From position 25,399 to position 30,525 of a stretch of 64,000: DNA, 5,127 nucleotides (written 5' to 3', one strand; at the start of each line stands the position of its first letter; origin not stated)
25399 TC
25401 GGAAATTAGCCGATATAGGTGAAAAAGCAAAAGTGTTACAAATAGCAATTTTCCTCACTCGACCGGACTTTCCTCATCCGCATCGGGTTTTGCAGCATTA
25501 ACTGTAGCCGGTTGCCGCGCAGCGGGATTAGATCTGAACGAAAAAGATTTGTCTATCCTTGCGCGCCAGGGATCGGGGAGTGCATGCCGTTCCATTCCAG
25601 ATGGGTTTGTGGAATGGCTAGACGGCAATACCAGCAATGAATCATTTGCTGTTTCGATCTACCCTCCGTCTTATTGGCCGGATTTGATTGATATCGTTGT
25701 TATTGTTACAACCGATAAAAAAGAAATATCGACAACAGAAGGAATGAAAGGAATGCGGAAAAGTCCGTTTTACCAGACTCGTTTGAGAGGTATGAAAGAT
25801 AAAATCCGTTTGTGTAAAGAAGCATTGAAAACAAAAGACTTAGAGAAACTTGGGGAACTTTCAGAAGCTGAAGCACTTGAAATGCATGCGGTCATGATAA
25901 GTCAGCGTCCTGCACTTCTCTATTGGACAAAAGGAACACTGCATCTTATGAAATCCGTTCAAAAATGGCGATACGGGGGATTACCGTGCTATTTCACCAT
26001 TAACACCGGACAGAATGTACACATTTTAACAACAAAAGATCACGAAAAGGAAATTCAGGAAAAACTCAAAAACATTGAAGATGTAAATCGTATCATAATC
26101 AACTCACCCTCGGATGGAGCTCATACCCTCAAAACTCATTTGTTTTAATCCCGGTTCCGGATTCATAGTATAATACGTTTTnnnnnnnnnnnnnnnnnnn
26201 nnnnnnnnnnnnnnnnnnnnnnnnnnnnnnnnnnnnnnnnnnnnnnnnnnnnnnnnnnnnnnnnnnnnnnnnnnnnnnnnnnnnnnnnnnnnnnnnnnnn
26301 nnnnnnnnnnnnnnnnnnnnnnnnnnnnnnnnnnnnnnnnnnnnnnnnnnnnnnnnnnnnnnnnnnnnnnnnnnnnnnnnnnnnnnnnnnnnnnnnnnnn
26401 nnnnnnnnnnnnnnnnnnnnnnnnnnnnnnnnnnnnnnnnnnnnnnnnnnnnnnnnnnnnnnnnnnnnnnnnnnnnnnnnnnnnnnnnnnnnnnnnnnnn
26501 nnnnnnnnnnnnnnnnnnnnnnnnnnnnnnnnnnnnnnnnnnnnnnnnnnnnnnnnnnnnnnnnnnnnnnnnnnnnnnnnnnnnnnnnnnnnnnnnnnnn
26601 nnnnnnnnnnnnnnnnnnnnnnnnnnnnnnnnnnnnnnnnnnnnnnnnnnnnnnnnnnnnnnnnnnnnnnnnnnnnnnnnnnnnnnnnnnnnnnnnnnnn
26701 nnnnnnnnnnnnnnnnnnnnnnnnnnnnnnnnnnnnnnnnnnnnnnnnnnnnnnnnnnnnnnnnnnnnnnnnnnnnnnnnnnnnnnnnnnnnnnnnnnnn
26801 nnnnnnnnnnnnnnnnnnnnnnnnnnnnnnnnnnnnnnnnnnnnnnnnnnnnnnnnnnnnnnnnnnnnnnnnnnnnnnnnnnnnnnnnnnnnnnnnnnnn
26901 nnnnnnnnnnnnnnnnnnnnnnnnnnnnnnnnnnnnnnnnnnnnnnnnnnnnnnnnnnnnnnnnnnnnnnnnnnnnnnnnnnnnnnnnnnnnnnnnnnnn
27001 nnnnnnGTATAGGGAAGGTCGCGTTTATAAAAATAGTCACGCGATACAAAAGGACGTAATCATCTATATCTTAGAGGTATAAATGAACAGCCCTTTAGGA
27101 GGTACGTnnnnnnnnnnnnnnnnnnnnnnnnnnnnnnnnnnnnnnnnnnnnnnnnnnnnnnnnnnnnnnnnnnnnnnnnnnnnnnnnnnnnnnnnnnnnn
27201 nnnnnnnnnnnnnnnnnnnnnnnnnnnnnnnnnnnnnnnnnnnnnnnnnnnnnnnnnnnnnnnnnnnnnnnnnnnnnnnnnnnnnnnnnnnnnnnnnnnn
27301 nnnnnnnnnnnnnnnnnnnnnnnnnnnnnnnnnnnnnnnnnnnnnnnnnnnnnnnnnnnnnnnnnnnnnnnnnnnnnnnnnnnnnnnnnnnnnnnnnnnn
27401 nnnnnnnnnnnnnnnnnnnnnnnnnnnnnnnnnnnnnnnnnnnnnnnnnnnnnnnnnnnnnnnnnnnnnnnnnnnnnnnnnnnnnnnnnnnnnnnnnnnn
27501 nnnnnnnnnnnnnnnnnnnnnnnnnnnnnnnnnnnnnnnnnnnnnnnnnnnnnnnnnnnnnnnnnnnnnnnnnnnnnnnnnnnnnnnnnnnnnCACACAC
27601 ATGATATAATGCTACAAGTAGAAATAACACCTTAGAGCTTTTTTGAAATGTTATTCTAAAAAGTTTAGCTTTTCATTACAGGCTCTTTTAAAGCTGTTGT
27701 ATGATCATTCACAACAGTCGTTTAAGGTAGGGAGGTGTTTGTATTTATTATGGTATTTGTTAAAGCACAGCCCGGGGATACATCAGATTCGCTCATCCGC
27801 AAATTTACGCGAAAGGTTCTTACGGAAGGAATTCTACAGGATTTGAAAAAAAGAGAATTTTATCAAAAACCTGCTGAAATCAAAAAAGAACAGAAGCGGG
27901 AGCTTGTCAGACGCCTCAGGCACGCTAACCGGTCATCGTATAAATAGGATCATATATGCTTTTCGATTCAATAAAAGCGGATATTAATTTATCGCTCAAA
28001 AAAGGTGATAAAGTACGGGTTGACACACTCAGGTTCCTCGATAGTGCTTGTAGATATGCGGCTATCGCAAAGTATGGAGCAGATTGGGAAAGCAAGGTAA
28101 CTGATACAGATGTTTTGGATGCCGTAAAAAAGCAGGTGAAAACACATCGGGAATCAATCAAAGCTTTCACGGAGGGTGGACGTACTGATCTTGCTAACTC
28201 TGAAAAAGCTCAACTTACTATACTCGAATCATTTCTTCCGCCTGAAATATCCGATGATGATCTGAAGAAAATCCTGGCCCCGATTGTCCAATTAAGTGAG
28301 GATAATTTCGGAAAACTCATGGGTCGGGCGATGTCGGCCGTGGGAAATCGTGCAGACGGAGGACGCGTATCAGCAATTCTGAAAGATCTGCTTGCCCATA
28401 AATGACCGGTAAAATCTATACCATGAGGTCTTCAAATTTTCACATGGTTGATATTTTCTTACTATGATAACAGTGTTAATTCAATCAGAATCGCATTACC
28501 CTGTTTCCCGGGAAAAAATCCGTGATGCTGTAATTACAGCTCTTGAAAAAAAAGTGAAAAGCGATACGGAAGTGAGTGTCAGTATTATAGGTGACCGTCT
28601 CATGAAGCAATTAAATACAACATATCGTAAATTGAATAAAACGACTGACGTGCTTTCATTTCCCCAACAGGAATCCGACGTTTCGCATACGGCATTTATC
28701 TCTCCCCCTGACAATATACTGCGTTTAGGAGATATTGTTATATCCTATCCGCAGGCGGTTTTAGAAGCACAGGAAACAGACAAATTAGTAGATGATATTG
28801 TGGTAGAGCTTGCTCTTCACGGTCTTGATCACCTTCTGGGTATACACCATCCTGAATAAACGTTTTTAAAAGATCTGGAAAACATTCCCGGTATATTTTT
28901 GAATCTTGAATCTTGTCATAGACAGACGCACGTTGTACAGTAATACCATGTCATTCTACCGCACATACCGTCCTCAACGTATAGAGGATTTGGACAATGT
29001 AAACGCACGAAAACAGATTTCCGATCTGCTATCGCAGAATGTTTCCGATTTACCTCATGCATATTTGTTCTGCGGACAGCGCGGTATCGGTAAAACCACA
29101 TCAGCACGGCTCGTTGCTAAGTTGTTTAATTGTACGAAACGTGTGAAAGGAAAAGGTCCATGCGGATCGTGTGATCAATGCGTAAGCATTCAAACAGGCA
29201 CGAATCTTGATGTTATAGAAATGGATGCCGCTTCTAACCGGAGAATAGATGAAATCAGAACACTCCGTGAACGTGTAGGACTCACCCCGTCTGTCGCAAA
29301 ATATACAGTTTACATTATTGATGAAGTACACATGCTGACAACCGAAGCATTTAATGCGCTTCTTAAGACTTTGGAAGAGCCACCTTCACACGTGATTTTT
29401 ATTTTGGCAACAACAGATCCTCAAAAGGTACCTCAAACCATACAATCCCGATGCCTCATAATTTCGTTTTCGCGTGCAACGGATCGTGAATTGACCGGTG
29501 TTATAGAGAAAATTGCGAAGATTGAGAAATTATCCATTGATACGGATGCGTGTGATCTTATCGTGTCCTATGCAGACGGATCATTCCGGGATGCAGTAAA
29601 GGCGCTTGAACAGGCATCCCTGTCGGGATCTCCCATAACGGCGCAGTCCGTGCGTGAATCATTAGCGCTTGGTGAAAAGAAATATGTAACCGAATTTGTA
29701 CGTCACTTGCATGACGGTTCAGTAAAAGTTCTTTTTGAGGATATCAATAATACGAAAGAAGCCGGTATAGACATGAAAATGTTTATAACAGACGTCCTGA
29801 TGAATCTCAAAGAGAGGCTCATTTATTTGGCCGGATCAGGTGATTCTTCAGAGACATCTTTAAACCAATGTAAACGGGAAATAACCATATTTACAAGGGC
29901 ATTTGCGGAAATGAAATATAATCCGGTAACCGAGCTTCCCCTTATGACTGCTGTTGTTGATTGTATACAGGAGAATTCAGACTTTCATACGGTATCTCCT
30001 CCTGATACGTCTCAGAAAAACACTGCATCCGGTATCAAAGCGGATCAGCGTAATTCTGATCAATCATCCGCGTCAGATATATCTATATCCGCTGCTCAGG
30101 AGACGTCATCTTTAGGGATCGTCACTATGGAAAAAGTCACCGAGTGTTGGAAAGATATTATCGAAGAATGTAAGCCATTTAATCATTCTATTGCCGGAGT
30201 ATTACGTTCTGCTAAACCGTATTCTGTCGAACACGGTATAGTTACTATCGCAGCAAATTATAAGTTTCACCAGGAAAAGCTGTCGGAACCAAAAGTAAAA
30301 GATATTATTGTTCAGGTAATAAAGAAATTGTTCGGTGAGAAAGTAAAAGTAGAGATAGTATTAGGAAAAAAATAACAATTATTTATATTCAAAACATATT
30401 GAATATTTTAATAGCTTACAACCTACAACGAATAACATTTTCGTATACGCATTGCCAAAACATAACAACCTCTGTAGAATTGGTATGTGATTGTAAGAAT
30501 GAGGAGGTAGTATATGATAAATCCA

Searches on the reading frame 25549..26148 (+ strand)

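Call 9: search_protein_families(library=pfam, proteins=[window:25549-26148:+], max_evalue=0.001)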
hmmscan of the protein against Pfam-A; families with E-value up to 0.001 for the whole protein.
window:25549-26148:+ (199 aa): 3 families
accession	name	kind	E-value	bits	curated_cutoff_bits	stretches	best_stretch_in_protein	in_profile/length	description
PF18376.6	MDD_C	-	1.8e-14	54.4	23.2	1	49-176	2-133/186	Mevalonate 5-diphosphate decarboxylase C-terminal domain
PF22700.2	MVD-like_N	-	3.9e-10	40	27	1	2-34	125-157/157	Diphosphomevalonate decarboxylase-like N-terminal domain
PF21433.2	M3K_C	-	0.00052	20.9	27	1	69-164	10-102/105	Mevalonate-3-kinase, C-terminal domain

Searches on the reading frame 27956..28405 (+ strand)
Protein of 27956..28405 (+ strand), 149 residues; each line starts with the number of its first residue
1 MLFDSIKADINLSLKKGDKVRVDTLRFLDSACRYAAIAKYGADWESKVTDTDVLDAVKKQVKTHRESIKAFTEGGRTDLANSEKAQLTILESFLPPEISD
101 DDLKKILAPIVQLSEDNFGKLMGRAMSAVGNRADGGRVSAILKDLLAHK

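Call 9: search_protein_families(library=pfam, proteins=[window:27956-28405:+], max_evalue=0.001)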
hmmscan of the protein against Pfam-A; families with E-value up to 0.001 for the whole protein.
window:27956-28405:+ (149 aa): 1 family
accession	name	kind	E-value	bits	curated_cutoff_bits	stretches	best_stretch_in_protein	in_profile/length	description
PF09424.15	YqeY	-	5.7e-30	104.7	27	1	4-146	2-143/143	Yqey-like protein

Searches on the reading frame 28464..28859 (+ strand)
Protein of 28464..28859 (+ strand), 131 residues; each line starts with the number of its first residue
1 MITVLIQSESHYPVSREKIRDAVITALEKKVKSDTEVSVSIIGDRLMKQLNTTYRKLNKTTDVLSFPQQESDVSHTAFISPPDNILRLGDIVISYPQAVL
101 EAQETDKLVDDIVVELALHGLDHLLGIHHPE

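Call 27: search_protein_families(library=pfam, proteins=[window:28464-28859:+], max_evalue=0.001)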
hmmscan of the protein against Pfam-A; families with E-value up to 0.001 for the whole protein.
window:28464-28859:+ (131 aa): 1 family
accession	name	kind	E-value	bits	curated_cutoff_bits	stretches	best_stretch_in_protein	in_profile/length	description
PF02130.23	YbeY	-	6.9e-24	84.6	25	1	17-130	9-110/129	Endoribonuclease YbeY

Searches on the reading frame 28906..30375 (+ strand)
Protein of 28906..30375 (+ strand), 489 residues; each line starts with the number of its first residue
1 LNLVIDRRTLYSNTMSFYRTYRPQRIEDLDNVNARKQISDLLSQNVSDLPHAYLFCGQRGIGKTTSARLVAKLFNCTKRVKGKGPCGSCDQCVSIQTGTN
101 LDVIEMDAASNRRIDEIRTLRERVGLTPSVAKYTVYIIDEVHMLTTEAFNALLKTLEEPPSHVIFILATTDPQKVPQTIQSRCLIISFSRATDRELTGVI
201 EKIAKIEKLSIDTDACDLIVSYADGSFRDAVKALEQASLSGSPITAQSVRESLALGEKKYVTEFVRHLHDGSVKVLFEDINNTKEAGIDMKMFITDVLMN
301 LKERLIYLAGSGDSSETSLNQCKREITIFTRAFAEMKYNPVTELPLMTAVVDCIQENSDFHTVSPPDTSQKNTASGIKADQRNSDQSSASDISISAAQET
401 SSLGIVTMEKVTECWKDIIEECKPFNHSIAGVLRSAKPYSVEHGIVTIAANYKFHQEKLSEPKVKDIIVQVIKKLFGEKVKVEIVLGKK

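Call 27: search_protein_families(library=pfam, proteins=[window:28906-30375:+], max_evalue=0.001)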
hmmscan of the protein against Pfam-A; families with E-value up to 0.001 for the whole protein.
window:28906-30375:+ (489 aa): 10 families
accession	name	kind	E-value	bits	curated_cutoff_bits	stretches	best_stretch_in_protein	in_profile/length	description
PF13177.12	DNA_pol3_delta2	-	2.8e-41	141.6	27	1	47-190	16-159/161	DNA polymerase III, delta subunit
PF00004.35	AAA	-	3.5e-11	44.1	21.2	1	54-186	2-126/131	ATPase family associated with various cellular activities (AAA)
PF20964.2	DnaX_C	-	3.7e-08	33.8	26.2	1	406-488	7-89/113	DNA polymerase III subunit tau, C-terminal domain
PF13401.12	AAA_22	-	1.6e-06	28.9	27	1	53-168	8-121/130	AAA domain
PF13604.12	AAA_30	-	7.5e-06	26.2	27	1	55-166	23-122/191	AAA domain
PF22608.2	DNAX_ATPase_lid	-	3.9e-05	23.8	27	1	200-237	6-43/49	DNA polymerase III clamp loader subunit, ATPase lid domain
PF07728.20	AAA_5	-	8.2e-05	23.1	22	0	54-160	3-94/139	AAA domain (dynein-related subfamily)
PF11490.13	DNA_pol3_a_NII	-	0.00041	20.7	26.3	1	415-484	3-72/117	DNA polymerase III polC-type N-terminus II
PF13245.12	AAA_19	-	0.00088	19.9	25.1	0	54-166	15-123/134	AAA domain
PF13173.12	AAA_14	-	0.001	19.5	27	0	52-165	4-93/129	AAA domain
